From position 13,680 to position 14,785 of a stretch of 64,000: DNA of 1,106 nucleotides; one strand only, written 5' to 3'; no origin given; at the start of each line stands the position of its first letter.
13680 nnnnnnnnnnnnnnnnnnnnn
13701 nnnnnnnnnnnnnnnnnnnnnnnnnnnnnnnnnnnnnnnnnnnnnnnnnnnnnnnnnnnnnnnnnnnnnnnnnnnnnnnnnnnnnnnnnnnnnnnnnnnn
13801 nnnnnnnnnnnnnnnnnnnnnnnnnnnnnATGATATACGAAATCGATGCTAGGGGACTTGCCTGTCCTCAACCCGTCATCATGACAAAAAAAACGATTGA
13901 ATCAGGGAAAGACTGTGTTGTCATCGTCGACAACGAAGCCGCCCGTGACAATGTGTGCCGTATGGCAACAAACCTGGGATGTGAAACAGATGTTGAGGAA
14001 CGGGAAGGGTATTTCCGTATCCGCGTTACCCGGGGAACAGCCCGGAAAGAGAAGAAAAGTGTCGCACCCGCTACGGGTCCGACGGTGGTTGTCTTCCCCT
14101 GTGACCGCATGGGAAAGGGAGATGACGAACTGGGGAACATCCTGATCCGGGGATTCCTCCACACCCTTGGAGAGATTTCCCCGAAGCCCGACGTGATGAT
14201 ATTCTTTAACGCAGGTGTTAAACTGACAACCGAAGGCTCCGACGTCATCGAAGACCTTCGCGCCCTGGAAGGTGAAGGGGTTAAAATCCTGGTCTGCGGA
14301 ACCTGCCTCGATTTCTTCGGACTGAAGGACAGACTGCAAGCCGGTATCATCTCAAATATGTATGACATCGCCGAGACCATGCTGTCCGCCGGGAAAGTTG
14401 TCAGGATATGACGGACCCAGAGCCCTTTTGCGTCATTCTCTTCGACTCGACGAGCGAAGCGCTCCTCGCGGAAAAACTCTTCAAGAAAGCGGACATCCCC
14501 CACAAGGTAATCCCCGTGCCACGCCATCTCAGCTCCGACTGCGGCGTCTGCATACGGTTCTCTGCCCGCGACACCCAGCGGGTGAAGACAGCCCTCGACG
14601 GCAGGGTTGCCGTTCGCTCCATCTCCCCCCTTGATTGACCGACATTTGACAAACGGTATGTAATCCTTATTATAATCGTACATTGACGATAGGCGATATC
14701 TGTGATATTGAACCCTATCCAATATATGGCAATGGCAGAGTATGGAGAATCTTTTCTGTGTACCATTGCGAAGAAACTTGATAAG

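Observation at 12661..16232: Translationally coupled Se/S-trafficking cluster next to an ArsR / Sec-HesB / CutA unit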

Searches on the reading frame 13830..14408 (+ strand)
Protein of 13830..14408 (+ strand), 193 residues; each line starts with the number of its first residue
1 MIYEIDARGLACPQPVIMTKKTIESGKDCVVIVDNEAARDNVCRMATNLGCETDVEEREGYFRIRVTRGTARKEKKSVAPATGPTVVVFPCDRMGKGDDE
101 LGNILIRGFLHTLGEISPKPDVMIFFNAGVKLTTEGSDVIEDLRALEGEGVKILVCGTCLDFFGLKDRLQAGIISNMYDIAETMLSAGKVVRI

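Call 3: search_protein_families(library=ncbifam, proteins=[window:13830-14408:+], max_evalue=0.001)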
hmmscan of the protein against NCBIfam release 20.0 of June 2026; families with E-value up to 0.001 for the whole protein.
window:13830-14408:+ (193 aa): 2 families
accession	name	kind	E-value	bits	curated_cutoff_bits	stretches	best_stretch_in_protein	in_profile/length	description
TIGR03527.1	selenium_YedF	equivalog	1.5e-66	224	110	1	5-193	1-194/194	sulfurtransferase-like selenium metabolism protein YedF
NF001423.0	PRK00299.1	equivalog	4.7e-05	23.1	78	1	5-42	12-52/82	sulfurtransferase TusA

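Call 4: search_protein_families(library=pfam, proteins=[window:13830-14408:+], max_evalue=0.001)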
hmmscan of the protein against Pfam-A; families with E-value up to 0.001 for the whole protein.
window:13830-14408:+ (193 aa): 2 families
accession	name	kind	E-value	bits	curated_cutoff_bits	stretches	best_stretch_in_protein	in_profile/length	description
PF01206.22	TusA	-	1e-18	67.4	28.6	1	4-68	2-70/70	Sulfurtransferase TusA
PF02635.20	DsrE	-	1.2e-06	29.2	22.7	1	127-191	40-114/116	DsrE/DsrF-like family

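Call 5: find_encoding_contigs(protein=window:13830-14408:+, flank=10000, max_places=10)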
Protein window:13830-14408:+ (193 aa): 8 contigs read that carry it; 5 places shown.
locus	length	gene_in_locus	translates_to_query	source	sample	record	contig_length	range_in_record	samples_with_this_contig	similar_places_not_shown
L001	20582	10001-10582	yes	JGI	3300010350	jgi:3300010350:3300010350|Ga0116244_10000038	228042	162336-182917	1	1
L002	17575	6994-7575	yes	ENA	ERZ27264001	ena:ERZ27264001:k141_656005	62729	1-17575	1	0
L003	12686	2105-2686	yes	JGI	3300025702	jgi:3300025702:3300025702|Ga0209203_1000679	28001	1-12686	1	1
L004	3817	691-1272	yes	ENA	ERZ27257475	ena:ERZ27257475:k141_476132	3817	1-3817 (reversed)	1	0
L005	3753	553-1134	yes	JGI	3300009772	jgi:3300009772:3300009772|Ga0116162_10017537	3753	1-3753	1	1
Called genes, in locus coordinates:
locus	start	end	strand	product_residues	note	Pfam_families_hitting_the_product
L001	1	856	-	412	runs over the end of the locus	PF25917:BSH_RND, PF25876:HH_MFP_RND, PF25944:Beta-barrel_RND, PF25967:RND-MFP_C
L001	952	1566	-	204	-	PF00440:TetR_N, PF17922:TetR_C_17 (weak)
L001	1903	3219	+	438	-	PF02321:OEP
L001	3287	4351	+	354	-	PF09982:LpxR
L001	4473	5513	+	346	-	PF03590:AsnA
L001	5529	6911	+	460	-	PF01336:tRNA_anti-codon, PF00152:tRNA-synt_2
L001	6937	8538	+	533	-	PF00753:Lactamase_B, PF23023:Anti-Pycsar_Apyc1 (weak), PF12706:Lactamase_B_2 (faint), PF10996:Beta-Casp, PF07521:RMMBL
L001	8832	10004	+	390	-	PF00155:Aminotran_1_2, PF00266:Aminotran_5, PF01041:DegT_DnrJ_EryC1, PF01212:Beta_elim_lyase, PF01053:Cys_Met_Meta_PP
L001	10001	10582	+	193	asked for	PF01206:TusA, PF02635:DsrE (weak)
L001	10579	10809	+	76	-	PF11823:Se_S_carrier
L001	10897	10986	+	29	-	-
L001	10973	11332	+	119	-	PF12840:HTH_20, PF01022:HTH_5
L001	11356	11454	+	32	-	-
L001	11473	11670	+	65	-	-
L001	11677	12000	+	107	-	PF03091:CutA1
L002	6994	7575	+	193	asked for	PF01206:TusA, PF02635:DsrE (weak)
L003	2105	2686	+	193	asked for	PF01206:TusA, PF02635:DsrE (weak)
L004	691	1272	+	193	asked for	PF01206:TusA, PF02635:DsrE (weak)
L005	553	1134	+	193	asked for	PF01206:TusA, PF02635:DsrE (weak)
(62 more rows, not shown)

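Call 13: find_homologous_proteins(query=window:13830-14408:+, max_evalue=1e-10)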
Query window:13830-14408:+ (193 aa): 7853 proteins with E <= 1e-10 among 8000 candidates; the best 120 are listed.
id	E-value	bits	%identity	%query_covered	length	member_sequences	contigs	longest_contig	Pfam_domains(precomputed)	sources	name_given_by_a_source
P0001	3.1e-123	427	100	100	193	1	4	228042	PF02635.21,PF01206.23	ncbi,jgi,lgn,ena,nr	ncbi:MAG TPA: sulfurtransferase-like selenium metabolism protein YedF [Syntrophales bacterium]|nr:su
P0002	5.6e-113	393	91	100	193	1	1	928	PF02635.21,PF01206.23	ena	-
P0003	2.8e-106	371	86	100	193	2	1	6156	PF02635.21,PF01206.23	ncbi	-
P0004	2.6e-104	365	84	100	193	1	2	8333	PF02635.21,PF01206.23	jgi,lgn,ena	-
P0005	5.9e-103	360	85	100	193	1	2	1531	PF02635.21,PF01206.23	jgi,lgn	jgi:selenium metabolism protein YedF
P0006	1.4e-100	353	81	100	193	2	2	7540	PF02635.21,PF01206.23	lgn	-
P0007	1.4e-99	350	80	100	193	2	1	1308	PF02635.21,PF01206.23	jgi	jgi:selenium metabolism protein YedF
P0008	5.7e-98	344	81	100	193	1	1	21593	PF02635.21,PF01206.23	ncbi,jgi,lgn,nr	ncbi:MAG: sulfurtransferase-like selenium metabolism protein YedF [Syntrophales bacterium]|jgi:selen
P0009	2.7e-96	339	78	100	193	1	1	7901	PF01206.23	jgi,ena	-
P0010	9.1e-96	337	80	99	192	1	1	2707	PF02635.21,PF01206.23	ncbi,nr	ncbi:MAG: sulfurtransferase-like selenium metabolism protein YedF [Syntrophobacterales bacterium]|nr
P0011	1.0e-95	337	80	100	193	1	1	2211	PF02635.21,PF01206.23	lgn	-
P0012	3.4e-95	335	77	100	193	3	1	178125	PF02635.21,PF01206.23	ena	-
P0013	2.0e-94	333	77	100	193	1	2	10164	PF02635.21,PF01206.23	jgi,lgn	-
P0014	8.4e-94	331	76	100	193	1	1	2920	PF02635.21,PF01206.23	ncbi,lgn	-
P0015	1.5e-93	330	75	100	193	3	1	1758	PF02635.21,PF01206.23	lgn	-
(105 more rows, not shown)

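Call 15: find_related_loci(query=A1, collection=genome_contigs, flank=10000)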
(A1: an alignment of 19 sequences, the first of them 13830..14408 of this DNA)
Query A1 (193 aa) in genome_contigs; peptide patterns used: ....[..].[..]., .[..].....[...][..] (x = any residue, [..] = any of these).
600 stretches matched a pattern (row limit reached: there are more); 587 encode a relative of the query (tblastn E <= 1e-3); the best 80 are kept; 80 distinct loci.
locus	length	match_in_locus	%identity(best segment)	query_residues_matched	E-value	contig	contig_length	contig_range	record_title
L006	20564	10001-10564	77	1-188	3e-94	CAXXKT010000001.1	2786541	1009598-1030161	MAG: Syntrophales bacterium isolate 9e353863-e3ae-4afc-92d2-6aad0841dacd genome assembly, contig: contig_1, whole genome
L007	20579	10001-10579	73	1-193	2e-93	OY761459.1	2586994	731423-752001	MAG: Syntrophales bacterium isolate c6a0f7f3-880d-44d6-9c5f-266f97196533 genome assembly, chromosome: 1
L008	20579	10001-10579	68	1-193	4e-83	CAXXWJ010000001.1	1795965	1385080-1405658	MAG: Syntrophales bacterium isolate 245eff7d-e5b7-4493-ab22-9b904db7233a genome assembly, contig: contig_1, whole genome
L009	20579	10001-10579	54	5-193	6e-69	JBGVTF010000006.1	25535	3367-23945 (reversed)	MAG: Anaerolineae bacterium isolate S_237_B7 k127_107006, whole genome shotgun sequence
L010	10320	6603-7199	54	5-192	1e-68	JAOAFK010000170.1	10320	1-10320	MAG: Syntrophorhabdaceae bacterium isolate SKW285 k141_1239277, whole genome shotgun sequence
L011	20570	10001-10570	53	4-193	4e-68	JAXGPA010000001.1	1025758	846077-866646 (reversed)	MAG: Syntrophales bacterium isolate AnMBR.bin292 bin292_1, whole genome shotgun sequence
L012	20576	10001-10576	57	4-193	3e-68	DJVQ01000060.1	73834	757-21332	MAG TPA_asm: Syntrophaceae bacterium UBA6252 UBA6252_contig_27560, whole genome shotgun sequence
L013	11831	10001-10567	53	5-193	7e-68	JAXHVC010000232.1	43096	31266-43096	MAG: Chloroflexota bacterium isolate MAG67_tar_biofilm MAG67_232, whole genome shotgun sequence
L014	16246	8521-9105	57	5-193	1e-67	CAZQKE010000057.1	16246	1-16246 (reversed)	MAG TPA_asm: uncultured Anaerolineaceae bacterium isolate binchicken_co219_462 genome assembly, contig: k141_1590931, wh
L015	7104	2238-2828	56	1-193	8e-67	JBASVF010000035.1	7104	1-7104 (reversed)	MAG: Desulfomonilia bacterium isolate MFD13470_ilm_asm_bin26 k127_33703, whole genome shotgun sequence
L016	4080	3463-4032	55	5-193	2e-66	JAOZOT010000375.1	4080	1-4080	MAG: Anaerolineae bacterium isolate GMC4.maxbin2.235_sub GMC4_46978_length_4080_cov_20.856894, whole genome shotgun sequ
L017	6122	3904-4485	55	5-193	3e-66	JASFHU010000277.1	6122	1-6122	MAG: Anaerolineae bacterium isolate D0608S02metaG_Bin_207 D0608S02metaG_FD_scaffold_5360_c1, whole genome shotgun sequen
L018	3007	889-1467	49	1-193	1e-66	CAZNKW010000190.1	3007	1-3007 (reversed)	MAG TPA_asm: uncultured Dehalococcoidia bacterium isolate binchicken_co325_96 genome assembly, contig: NODE_25391_length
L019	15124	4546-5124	51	1-193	4e-66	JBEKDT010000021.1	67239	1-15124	MAG: Desulfomonilia bacterium isolate SPRUCE 18 SPRUCE_18_21, whole genome shotgun sequence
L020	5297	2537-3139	53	1-193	2e-65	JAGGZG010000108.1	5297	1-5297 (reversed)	MAG: Anaerolineae bacterium isolate AUK198 PB_MBMC_152_c_000000000482, whole genome shotgun sequence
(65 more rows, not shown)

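Call 43: search_solved_structures(query=window:13830-14408:+, max_evalue=0.01)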
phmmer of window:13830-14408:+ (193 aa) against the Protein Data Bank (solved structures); distinct sequences matched with E-value up to 0.01: 3.
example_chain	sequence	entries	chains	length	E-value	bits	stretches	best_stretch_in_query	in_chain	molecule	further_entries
3hz7_A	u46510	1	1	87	8.5e-07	32.2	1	4-69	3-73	UPF0033 domain-containing protein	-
1dcj_A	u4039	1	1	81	0.0002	24.4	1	4-63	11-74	YHHP PROTEIN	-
3lvj_C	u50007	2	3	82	0.00021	24.4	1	4-63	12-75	Sulfurtransferase tusA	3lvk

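Call 68: predict_structure(alignment_id=A1)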
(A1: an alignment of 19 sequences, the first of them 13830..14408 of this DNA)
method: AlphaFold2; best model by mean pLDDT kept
length: 193 residues; sequences in the alignment: 19
mean_pLDDT: 87.3   pTM: 0.70
mean pLDDT of the five models: 87.3, 87.1, 87.0, 86.4, 85.0
residues with pLDDT >= 90: 105; 70-90: 70; 50-70: 9; < 50: 9
segments of 3 or more residues with pLDDT < 50: 72-80
pLDDT, mean of each block of 10 residues (from residue 1): 88 85 88 91 88 93 87 46 83 79 91 87 95 95 95 95 95 90 86 87
secondary structure, 60 per line:
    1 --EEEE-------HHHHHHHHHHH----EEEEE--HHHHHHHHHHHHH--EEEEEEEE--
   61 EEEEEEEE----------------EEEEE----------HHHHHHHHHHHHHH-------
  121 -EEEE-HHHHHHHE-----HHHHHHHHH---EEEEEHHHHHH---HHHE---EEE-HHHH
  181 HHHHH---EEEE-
elements in order: E3-6 H14-24 E29-33 H36-48 E51-58 E61-68 E85-89 H100-113 E122-125 H127-133 H140-148 E152-156 H157-162 E173-175 H177-185 E189-192

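Call 70: fold_search(model_id=the predicted structure, library=pdb)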
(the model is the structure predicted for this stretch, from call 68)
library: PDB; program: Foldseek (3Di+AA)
matches with E <= 10: 1060; with E <= 0.001: 6
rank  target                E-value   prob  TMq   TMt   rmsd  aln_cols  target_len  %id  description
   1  3hz7                  4.0e-05  1.00  0.34  0.87   1.1        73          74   32  Crystal Structure of the SirA-like protein (DSY4693) from Desulfitobacterium hafniense, Northeast Structural Genomics Co (released 2009-07-07)
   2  1l1s                  9.6e-05  1.00  0.43  0.67   3.6       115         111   21  Structure of Protein of Unknown Function MTH1491 from Methanobacterium thermoautotrophicum (released 2002-05-29)
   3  1jx7_A                1.5e-04  1.00  0.43  0.66   4.1       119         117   17  Crystal structure of ychN protein from E.coli (released 2002-09-07)
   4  2pd2_A                2.8e-04  1.00  0.42  0.69   3.8       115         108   15  Crystal structure of (ST0148) conserved hypothetical from Sulfolobus Tokodaii Strain7 (released 2007-10-02)
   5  8k1r_A                4.9e-04  1.00  0.33  0.16   1.9        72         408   29  YeeE(TsuA)-YeeD(TsuB) complex for thiosulfate uptake (released 2024-03-27)
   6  8k1r_B                8.5e-04  1.00  0.33  0.16   2.0        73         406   29  YeeE(TsuA)-YeeD(TsuB) complex for thiosulfate uptake (released 2024-03-27)
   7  8j4c_A                1.1e-03  1.00  0.32  0.16   2.0        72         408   28  YeeE(TsuA)-YeeD(TsuB) complex for thiosulfate uptake (released 2024-03-27)
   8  2hy5_C                2.6e-03  1.00  0.43  0.77   2.8       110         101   14  Crystal structure of DsrEFH (released 2006-09-19)
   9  3lvj_C                3.0e-03  1.00  0.32  0.74   1.9        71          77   28  Crystal Structure of E.coli IscS-TusA complex (form 1) (released 2010-04-21)
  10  2d1p_C                3.2e-03  1.00  0.39  0.73   3.5       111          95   13  crystal structure of heterohexameric TusBCD proteins, which are crucial for the tRNA modification (released 2006-02-28)
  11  8uja_A                3.4e-03  1.00  0.42  0.69   3.8       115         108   12  T33-fn10 - Designed Tetrahedral Protein Cage Using Fragment-based Hydrogen Bond Networks (released 2024-03-06)
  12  2fb6                  5.9e-03  1.00  0.39  0.59   4.3       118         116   18  Structure of Conserved Protein of Unknown Function BT1422 from Bacteroides thetaiotaomicron (released 2006-01-24)
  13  4grs_C                5.9e-03  0.51  0.24  0.16  14.9       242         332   10  Crystal structure of a chimeric DAH7PS (released 2013-02-06)
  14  3lvk_B                1.1e-02  1.00  0.30  0.69   2.3        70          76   27  Crystal Structure of E.coli IscS-TusA complex (form 2) (released 2010-04-21)
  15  1vr6_B                1.3e-02  0.28  0.19  0.13  15.7       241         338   12  Crystal structure of Phospho-2-dehydro-3-deoxyheptonate aldolase (DAHP synthase) (TM0343) from Thermotoga Maritima at  (released 2005-03-08)
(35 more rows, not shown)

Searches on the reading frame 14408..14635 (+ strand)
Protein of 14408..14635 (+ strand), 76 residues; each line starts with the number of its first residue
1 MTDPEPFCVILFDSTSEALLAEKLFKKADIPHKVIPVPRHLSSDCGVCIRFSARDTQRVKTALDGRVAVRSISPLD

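Call 3: search_protein_families(library=ncbifam, proteins=[window:14408-14635:+], max_evalue=0.001)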
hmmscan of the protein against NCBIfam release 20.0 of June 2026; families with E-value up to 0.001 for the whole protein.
window:14408-14635:+ (76 aa): 0 families

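Call 4: search_protein_families(library=pfam, proteins=[window:14408-14635:+], max_evalue=0.001)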
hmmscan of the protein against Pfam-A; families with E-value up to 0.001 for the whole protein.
window:14408-14635:+ (76 aa): 1 family
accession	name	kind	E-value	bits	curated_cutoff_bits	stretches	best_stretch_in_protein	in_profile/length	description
PF11823.13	Se_S_carrier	-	1.3e-20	73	25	1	8-64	2-58/69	Putative Se/S carrier protein-like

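Call 44: search_solved_structures(query=window:14408-14635:+, max_evalue=1)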
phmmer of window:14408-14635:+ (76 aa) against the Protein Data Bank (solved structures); distinct sequences matched with E-value up to 1: 1.
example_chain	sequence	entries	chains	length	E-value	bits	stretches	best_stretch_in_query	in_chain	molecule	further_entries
8tyx_B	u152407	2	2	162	0.69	13.4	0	30-62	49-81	DUB(BilC) E33A Mutant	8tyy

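Call 64: predict_structure(protein=window:14408-14635:+)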
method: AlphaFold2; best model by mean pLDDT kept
length: 76 residues; sequences in the alignment: 1
mean_pLDDT: 83.9   pTM: 0.68
mean pLDDT of the five models: 83.9, 83.3, 82.6, 72.8, 61.9
residues with pLDDT >= 90: 35; 70-90: 29; 50-70: 11; < 50: 1
segments of 3 or more residues with pLDDT < 50: none
pLDDT, mean of each block of 10 residues (from residue 1): 78 88 94 80 71 92 86 80
secondary structure, 60 per line:
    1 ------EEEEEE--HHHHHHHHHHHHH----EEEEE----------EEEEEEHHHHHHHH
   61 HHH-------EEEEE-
elements in order: E7-12 H15-27 E32-36 E47-52 H53-63 E71-75
